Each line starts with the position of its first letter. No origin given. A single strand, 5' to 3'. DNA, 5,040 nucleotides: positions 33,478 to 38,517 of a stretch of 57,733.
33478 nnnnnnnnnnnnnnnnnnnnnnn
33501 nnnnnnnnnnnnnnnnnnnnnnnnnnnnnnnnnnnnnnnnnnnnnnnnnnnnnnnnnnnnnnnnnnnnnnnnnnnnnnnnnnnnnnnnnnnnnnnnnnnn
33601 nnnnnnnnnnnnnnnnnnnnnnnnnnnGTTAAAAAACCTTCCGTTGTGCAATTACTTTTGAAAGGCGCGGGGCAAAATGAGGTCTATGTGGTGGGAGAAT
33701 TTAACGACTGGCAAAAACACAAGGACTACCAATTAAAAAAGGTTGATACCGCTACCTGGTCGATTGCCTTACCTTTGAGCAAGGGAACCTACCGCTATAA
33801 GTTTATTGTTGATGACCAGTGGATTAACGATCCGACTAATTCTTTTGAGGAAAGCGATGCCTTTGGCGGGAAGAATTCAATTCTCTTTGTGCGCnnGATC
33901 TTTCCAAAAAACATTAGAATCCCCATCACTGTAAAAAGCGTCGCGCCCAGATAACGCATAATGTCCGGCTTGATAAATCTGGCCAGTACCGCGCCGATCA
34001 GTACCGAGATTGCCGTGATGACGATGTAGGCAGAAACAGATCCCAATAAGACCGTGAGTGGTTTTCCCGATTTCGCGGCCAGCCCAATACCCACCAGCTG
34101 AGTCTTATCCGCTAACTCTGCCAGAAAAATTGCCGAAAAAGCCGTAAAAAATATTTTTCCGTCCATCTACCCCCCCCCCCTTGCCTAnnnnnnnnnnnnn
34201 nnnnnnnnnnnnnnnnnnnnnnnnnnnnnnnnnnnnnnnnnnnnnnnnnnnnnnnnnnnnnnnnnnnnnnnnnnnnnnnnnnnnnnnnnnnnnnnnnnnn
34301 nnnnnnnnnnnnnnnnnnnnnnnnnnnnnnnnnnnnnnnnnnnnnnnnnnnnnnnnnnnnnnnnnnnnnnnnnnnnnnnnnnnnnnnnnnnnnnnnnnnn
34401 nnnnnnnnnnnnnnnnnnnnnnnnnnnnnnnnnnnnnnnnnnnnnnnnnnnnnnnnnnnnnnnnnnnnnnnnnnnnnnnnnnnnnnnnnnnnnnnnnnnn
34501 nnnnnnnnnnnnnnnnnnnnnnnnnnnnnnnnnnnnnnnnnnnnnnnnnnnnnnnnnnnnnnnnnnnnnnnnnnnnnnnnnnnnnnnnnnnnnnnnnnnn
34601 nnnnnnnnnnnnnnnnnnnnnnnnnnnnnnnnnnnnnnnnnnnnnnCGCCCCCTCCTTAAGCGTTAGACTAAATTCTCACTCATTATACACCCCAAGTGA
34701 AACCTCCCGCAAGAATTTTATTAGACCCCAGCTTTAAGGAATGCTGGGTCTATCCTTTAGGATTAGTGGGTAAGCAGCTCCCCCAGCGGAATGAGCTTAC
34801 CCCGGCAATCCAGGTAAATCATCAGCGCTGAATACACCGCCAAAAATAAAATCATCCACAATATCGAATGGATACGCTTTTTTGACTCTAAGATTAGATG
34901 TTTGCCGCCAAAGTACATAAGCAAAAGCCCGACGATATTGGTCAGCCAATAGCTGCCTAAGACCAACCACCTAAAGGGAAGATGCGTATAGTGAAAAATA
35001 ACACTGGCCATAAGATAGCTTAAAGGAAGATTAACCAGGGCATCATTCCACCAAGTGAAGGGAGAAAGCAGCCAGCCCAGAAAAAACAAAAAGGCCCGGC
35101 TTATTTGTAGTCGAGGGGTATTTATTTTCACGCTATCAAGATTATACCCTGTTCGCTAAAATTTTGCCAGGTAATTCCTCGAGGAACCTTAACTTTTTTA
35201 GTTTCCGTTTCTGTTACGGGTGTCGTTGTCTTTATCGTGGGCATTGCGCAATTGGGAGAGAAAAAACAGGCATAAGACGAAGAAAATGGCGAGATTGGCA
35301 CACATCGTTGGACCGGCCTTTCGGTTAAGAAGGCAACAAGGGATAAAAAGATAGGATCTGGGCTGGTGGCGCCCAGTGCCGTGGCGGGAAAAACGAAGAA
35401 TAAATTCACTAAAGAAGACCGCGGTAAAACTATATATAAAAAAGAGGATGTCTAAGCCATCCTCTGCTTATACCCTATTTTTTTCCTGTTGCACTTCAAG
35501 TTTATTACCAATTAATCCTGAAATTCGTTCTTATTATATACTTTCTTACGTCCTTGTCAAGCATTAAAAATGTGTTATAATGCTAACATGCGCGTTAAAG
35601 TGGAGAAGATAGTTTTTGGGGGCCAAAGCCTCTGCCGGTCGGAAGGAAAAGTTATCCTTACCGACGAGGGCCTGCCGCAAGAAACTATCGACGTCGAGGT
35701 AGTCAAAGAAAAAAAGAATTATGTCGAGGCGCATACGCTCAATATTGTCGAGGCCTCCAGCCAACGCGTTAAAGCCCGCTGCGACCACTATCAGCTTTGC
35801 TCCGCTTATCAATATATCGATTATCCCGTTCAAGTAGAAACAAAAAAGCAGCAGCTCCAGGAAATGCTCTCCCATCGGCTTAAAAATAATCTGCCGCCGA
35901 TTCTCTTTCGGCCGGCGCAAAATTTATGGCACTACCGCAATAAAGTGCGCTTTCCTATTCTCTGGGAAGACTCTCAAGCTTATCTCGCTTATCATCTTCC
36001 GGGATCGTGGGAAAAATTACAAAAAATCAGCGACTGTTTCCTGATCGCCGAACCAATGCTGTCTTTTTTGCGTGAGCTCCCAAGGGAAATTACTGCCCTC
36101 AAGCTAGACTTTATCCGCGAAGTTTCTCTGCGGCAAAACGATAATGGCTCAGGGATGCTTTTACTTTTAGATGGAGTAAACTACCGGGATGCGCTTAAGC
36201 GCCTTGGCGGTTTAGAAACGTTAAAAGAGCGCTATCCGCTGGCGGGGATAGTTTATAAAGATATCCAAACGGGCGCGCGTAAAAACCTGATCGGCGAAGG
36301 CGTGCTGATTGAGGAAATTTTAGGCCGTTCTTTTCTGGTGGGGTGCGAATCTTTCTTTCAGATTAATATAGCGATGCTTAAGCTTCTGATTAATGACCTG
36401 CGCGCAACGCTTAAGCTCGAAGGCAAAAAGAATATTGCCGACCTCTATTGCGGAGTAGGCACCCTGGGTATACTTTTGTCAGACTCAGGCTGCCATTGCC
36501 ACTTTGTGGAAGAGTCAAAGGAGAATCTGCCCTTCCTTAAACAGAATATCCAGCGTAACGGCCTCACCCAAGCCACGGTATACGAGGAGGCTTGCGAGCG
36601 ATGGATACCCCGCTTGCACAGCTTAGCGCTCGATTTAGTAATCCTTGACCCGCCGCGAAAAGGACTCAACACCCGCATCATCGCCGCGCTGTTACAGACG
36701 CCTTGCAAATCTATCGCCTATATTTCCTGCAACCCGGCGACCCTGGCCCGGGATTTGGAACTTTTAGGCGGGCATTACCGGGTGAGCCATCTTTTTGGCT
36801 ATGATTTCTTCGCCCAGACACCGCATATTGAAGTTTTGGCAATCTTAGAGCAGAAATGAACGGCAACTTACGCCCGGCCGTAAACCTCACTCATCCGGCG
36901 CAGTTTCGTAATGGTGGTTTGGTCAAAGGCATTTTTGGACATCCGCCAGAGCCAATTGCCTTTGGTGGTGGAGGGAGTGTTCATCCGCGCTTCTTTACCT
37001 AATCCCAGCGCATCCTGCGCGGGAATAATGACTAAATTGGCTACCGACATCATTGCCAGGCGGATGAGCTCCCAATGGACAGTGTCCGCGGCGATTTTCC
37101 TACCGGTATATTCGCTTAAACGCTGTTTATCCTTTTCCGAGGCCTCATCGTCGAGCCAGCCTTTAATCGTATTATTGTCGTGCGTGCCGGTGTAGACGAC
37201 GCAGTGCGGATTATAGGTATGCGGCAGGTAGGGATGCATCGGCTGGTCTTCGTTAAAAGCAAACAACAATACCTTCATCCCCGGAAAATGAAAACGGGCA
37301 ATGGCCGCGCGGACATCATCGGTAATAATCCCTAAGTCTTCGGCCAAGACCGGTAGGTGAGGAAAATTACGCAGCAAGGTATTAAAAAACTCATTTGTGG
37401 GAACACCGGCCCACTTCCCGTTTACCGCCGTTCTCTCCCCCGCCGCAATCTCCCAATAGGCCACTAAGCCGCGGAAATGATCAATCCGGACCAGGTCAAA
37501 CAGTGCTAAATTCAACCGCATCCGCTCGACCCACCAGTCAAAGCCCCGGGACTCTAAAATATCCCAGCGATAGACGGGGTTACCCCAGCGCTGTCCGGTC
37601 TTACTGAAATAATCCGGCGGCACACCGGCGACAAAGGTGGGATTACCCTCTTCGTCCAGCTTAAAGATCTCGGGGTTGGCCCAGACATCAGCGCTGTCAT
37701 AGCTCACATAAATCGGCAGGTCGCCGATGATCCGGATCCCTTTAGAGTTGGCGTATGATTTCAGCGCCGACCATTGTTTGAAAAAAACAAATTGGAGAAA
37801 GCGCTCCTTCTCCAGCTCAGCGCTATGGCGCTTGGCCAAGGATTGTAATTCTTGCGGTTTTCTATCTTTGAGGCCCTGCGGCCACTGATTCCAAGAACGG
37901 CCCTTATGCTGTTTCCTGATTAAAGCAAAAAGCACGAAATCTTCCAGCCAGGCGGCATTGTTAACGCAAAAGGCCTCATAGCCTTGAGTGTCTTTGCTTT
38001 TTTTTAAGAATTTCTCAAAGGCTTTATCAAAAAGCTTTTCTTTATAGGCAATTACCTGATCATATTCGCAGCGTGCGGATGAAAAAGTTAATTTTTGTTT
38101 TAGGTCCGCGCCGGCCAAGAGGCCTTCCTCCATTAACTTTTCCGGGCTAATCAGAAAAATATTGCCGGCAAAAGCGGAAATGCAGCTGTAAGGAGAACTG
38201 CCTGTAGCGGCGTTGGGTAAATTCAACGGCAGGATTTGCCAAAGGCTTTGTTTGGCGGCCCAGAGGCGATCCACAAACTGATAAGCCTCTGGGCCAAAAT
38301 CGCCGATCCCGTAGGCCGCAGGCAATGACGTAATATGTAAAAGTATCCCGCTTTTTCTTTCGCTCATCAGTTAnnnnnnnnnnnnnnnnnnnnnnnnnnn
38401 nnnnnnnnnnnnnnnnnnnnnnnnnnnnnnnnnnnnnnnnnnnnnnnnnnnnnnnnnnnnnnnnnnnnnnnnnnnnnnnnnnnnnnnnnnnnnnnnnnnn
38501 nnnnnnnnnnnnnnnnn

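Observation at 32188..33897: ParA/MinD-type ATPase fused to a glycogen-binding CBM48 module, in an operon with a membrane protein: possible polyglucan-granule positioning system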

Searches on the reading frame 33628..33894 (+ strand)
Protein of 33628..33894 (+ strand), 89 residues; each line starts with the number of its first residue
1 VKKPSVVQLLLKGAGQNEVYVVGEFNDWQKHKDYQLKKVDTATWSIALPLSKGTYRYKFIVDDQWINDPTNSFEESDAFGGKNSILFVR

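Call 39: search_solved_structures(query=window:33628-33894:+, max_evalue=0.01, show_alignments=3)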
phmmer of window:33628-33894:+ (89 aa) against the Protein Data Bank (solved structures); distinct sequences matched with E-value up to 0.01: 22.
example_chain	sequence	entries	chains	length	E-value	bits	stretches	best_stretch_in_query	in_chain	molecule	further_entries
4yef_A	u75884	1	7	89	4.3e-08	36.3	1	14-87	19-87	5'-AMP-activated protein kinase subunit beta-1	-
4y0g_A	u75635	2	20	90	4.9e-08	36.1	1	13-87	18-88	5'-AMP-activated protein kinase subunit beta-2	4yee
1z0n_A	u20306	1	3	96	5e-08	36.1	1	14-87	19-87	5'-AMP-activated protein kinase, beta-1 subunit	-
1z0m_A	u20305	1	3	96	5e-08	36.1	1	14-87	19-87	5'-AMP-activated protein kinase, beta-1 subunit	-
2f15_A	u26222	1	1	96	5.7e-08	35.9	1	13-87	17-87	5'-AMP-activated protein kinase, beta-2 subunit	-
2lu3_A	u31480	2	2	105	7.3e-08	35.5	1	13-86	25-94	5'-AMP-activated protein kinase subunit beta-2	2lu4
4qfg_B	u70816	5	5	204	1.7e-07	34.4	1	14-86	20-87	5'-AMP-activated protein kinase subunit beta-1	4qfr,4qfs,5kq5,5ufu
5t5t_B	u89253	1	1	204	2.3e-07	33.9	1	14-86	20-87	5'-AMP-activated protein kinase subunit beta-1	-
6c9f_B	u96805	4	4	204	2.4e-07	33.9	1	14-86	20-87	5'-AMP-activated protein kinase subunit beta-1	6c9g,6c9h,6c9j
6e4t_B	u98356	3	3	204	2.6e-07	33.8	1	14-86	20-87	5'-AMP-activated protein kinase subunit beta-1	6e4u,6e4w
7jhg_B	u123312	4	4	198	2.7e-07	33.7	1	13-86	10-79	5'-AMP-activated protein kinase subunit beta-2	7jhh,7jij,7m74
4rer_B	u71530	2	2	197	2.9e-07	33.6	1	13-86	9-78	5'-AMP-activated protein kinase subunit beta-2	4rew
6b2e_B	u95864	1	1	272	4.2e-07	33.1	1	13-86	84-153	5'-AMP-activated protein kinase subunit beta-2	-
4zhx_B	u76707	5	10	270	6.4e-07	32.5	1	14-86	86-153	5'-AMP-activated protein kinase subunit beta-1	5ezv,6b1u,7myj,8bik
4cfe_B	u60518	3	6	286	7.1e-07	32.4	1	14-86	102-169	5'-AMP-ACTIVATED PROTEIN KINASE SUBUNIT BETA-1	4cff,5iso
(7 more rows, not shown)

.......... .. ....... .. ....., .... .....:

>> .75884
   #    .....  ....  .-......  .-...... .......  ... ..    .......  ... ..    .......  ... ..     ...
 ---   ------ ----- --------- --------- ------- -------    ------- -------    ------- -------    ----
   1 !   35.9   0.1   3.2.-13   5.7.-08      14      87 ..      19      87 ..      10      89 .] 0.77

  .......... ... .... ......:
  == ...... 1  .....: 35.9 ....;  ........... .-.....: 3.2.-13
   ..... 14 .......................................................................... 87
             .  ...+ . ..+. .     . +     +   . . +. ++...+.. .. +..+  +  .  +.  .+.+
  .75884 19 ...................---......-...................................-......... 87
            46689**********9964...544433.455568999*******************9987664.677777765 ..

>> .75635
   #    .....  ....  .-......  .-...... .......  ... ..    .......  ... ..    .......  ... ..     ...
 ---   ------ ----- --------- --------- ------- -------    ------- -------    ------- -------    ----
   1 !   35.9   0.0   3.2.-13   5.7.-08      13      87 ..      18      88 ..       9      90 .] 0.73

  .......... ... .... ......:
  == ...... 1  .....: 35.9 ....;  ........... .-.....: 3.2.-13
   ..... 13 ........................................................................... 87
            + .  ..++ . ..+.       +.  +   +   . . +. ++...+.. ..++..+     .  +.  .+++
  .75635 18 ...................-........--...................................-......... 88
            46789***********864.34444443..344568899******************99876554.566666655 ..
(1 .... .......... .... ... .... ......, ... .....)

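Call 69: search_protein_representatives(protein=window:33634-33894:+)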
Query: 87 residues. Proteins with E-value up to 0.001 (for the whole library): 7185; up to 1e-10: 703; up to 1e-30: 106. The best 150 are listed.
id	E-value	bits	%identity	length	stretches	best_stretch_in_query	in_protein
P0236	8.4e-100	342.2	35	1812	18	17-83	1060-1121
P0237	2.8e-62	222.3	42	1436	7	12-64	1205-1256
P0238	2.6e-61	219.1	36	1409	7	12-86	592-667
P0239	1.9e-57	206.8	28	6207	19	14-75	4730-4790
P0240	5.0e-57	205.5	39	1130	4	15-86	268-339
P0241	1.9e-56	203.6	41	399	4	8-85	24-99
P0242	4.6e-54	196.0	41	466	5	15-86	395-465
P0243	1.5e-53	194.4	36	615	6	12-86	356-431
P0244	3.0e-51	187.0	42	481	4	14-85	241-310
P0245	7.1e-51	185.8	41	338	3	6-87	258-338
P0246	5.2e-50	183.0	44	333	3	4-85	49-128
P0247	5.3e-50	183.0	42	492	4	15-86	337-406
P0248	5.6e-49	179.8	45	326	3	15-86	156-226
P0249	2.2e-48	177.9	36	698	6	9-84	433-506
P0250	6.5e-48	176.4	42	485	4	4-86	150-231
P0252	5.5e-47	173.4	41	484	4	15-85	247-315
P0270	1.7e-42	159.1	44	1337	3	11-86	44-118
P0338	7.8e-32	125.0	43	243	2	7-86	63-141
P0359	2.0e-27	110.9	60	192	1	6-86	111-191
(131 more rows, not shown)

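Call 70: search_protein_families(library=pfam, proteins=[P0252, P0241, P0245, P0246, P0240, P0359, P0338, P0270], max_evalue=0.0001)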
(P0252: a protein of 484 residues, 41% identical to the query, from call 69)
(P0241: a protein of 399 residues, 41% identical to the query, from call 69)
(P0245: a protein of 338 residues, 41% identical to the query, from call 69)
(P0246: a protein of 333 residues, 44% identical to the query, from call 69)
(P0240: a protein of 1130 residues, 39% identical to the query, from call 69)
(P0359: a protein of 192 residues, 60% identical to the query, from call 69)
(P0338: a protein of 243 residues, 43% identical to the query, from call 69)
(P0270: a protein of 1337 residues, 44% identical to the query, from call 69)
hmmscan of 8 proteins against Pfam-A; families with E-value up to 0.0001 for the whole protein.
P0252 (484 aa): 4 families
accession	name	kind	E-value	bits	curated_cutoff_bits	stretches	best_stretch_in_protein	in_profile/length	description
PF16561.11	AMPK1_CBM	-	1.5e-55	185.8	26.8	4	329-402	10-82/85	Glycogen recognition site of AMP-activated protein kinase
PF02922.24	CBM_48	-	1.2e-25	90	22.4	3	328-377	20-72/83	Carbohydrate-binding module 48 (Isoamylase N-terminal domain)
PF22058.2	X25_BaPul_like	-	5.5e-11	42.9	27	0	352-378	31-57/87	Pullulanase X25 domain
PF16760.10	CBM53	-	8.3e-10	39.2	27.6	0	163-200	10-53/57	Starch/carbohydrate-binding module (family 53)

P0241 (399 aa): 7 families
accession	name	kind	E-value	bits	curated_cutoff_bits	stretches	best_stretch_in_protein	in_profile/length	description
PF16561.11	AMPK1_CBM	-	7.2e-66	218.9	26.8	4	26-102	8-81/85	Glycogen recognition site of AMP-activated protein kinase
PF02922.24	CBM_48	-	4.3e-31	107.5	22.4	2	19-89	11-80/83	Carbohydrate-binding module 48 (Isoamylase N-terminal domain)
PF22058.2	X25_BaPul_like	-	9.1e-30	103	27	3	144-194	13-65/87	Pullulanase X25 domain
PF16760.10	CBM53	-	3.6e-14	53.2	27.6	0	20-68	2-54/57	Starch/carbohydrate-binding module (family 53)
PF00686.25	CBM_20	-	6e-09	36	23.3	0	20-86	3-86/97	Starch binding domain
PF16411.10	SusF_SusE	-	2.8e-07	31.4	27.5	0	246-298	3-64/167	Outer membrane protein SusF_SusE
PF09134.16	Invasin_D3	-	2.5e-05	25.1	33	0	152-187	49-88/98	Invasin, domain 3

P0245 (338 aa): 4 families
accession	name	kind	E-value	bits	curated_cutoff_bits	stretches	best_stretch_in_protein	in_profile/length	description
PF16561.11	AMPK1_CBM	-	3.6e-50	168.6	26.8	3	51-131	5-81/85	Glycogen recognition site of AMP-activated protein kinase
PF02922.24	CBM_48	-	8.5e-31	106.6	22.4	3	254-314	10-72/83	Carbohydrate-binding module 48 (Isoamylase N-terminal domain)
PF22058.2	X25_BaPul_like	-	1.1e-17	64.4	27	1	273-319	13-61/87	Pullulanase X25 domain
PF16760.10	CBM53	-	4.5e-08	33.7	27.6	0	54-95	6-52/57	Starch/carbohydrate-binding module (family 53)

P0246 (333 aa): 5 families
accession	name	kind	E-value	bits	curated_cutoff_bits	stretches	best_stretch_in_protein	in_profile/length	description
PF16561.11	AMPK1_CBM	-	1.1e-52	176.5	26.8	3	50-131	3-81/85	Glycogen recognition site of AMP-activated protein kinase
PF02922.24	CBM_48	-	1.4e-34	118.7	22.4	3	53-104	17-72/83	Carbohydrate-binding module 48 (Isoamylase N-terminal domain)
PF22058.2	X25_BaPul_like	-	3.6e-18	65.9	27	3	65-116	13-66/87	Pullulanase X25 domain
PF16760.10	CBM53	-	7.8e-13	48.9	27.6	0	261-288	10-41/57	Starch/carbohydrate-binding module (family 53)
PF12124.13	bCoV_SUD_C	-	5.6e-05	23.3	25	0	161-175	7-21/66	Betacoronavirus SUD-C domain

P0240 (1130 aa): 9 families
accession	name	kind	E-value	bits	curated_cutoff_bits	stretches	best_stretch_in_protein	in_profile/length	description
PF16561.11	AMPK1_CBM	-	1.2e-65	218.2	26.8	4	31-113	5-82/85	Glycogen recognition site of AMP-activated protein kinase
PF00128.31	Alpha-amylase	-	7.1e-53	180.9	22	1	601-998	1-390/446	Alpha amylase, catalytic domain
PF22058.2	X25_BaPul_like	-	2.3e-34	117.8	27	4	391-459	13-72/87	Pullulanase X25 domain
PF02922.24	CBM_48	-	7.9e-30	103.5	22.4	1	27-87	11-72/83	Carbohydrate-binding module 48 (Isoamylase N-terminal domain)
PF16760.10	CBM53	-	2.3e-10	41.1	27.6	0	28-73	2-49/57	Starch/carbohydrate-binding module (family 53)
PF16411.10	SusF_SusE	-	1.5e-09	38.8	27.5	0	394-451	8-64/167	Outer membrane protein SusF_SusE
PF09134.16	Invasin_D3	-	4.3e-05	24.4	33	0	400-433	51-86/98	Invasin, domain 3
PF24695.1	PITM1-3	-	6.8e-05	23.5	27.7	0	394-431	48-87/98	PITM 1-3, beta-sandwich domain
PF02903.20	Alpha-amylase_N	-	7.8e-05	23.3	23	0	488-578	17-110/120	Alpha amylase, N-terminal ig-like domain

P0359 (192 aa): 2 families
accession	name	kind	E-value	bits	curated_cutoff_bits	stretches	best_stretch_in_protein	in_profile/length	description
PF16561.11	AMPK1_CBM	-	1.4e-14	54.5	26.8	1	118-191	10-79/85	Glycogen recognition site of AMP-activated protein kinase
PF02922.24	CBM_48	-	3.3e-06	27.8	22.4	1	108-168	11-72/83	Carbohydrate-binding module 48 (Isoamylase N-terminal domain)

P0338 (243 aa): 4 families
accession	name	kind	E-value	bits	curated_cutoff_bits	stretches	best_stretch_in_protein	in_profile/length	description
PF16561.11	AMPK1_CBM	-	1.4e-36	125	26.8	2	62-144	4-82/85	Glycogen recognition site of AMP-activated protein kinase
PF02922.24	CBM_48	-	5.6e-19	68.7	22.4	2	59-118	11-72/83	Carbohydrate-binding module 48 (Isoamylase N-terminal domain)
PF22058.2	X25_BaPul_like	-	3.2e-11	43.6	27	1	192-223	29-60/87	Pullulanase X25 domain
PF16760.10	CBM53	-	3e-08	34.3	27.6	0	170-210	8-54/57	Starch/carbohydrate-binding module (family 53)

P0270 (1337 aa): 5 families
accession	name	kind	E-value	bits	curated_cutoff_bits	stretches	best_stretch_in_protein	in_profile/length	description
PF03065.20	Glyco_hydro_57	-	4e-55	187.6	21.2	1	381-825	1-290/291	Glycosyl hydrolase family 57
PF16561.11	AMPK1_CBM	-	3.1e-40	136.7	26.8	3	46-119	10-80/85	Glycogen recognition site of AMP-activated protein kinase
PF02922.24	CBM_48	-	1.3e-31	109.2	22.4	3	36-110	11-83/83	Carbohydrate-binding module 48 (Isoamylase N-terminal domain)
PF09985.14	Glucodextran_C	-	1.7e-30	106.6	22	1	1148-1254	2-106/228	C-terminal binding-module, SLH-like, of glucodextranase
PF22058.2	X25_BaPul_like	-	1.1e-20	73.9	27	1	281-342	13-66/87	Pullulanase X25 domain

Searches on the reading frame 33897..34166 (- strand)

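Call 10: search_protein_families(library=pfam, proteins=[window:33897-34166:-], max_evalue=0.001)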
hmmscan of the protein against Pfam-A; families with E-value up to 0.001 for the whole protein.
window:33897-34166:- (90 aa): 1 family
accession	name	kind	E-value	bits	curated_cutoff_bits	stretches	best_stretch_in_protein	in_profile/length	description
PF01169.24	GDT1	-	9.6e-22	77.6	27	1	7-82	1-75/75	Divalent cation/proton antiporter GDT1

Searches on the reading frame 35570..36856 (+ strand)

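Call 10: search_protein_families(library=pfam, proteins=[window:35570-36856:+], max_evalue=0.001)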
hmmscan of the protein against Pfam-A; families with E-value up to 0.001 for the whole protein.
window:35570-36856:+ (429 aa): 3 families
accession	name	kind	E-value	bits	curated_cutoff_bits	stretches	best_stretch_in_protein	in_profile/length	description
PF05958.17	tRNA_U5-meth_tr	-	9.5e-19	68.1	23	1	260-428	177-356/357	tRNA (Uracil-5-)-methyltransferase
PF05175.20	MTS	-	1.8e-07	31.4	23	1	272-365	22-111/170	Methyltransferase small domain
PF03602.21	Cons_hypoth95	-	2.7e-07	30.9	24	1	286-367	42-127/182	Conserved hypothetical protein 95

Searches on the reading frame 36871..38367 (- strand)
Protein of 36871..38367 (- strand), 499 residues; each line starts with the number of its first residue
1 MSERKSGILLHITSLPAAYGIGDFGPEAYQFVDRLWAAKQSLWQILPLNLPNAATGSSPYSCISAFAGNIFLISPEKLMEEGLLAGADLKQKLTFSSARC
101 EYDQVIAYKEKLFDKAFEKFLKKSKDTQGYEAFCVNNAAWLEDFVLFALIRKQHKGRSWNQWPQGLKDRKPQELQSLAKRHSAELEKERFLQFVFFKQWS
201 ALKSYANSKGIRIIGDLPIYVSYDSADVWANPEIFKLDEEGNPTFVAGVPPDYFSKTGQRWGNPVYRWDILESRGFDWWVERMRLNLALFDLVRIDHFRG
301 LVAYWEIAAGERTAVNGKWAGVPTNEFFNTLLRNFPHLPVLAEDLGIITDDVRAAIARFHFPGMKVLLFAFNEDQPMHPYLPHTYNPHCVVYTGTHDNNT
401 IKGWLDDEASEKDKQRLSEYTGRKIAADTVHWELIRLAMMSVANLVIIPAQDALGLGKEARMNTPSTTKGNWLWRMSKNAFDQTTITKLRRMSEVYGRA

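Call 10: search_protein_families(library=pfam, proteins=[window:36871-38367:-], max_evalue=0.001)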
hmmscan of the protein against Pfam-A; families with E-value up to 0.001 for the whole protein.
window:36871-38367:- (499 aa): 1 family
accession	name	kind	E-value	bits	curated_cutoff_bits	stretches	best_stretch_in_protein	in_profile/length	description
PF02446.23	Glyco_hydro_77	-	9e-179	595.6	25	1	10-480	1-463/465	4-alpha-glucanotransferase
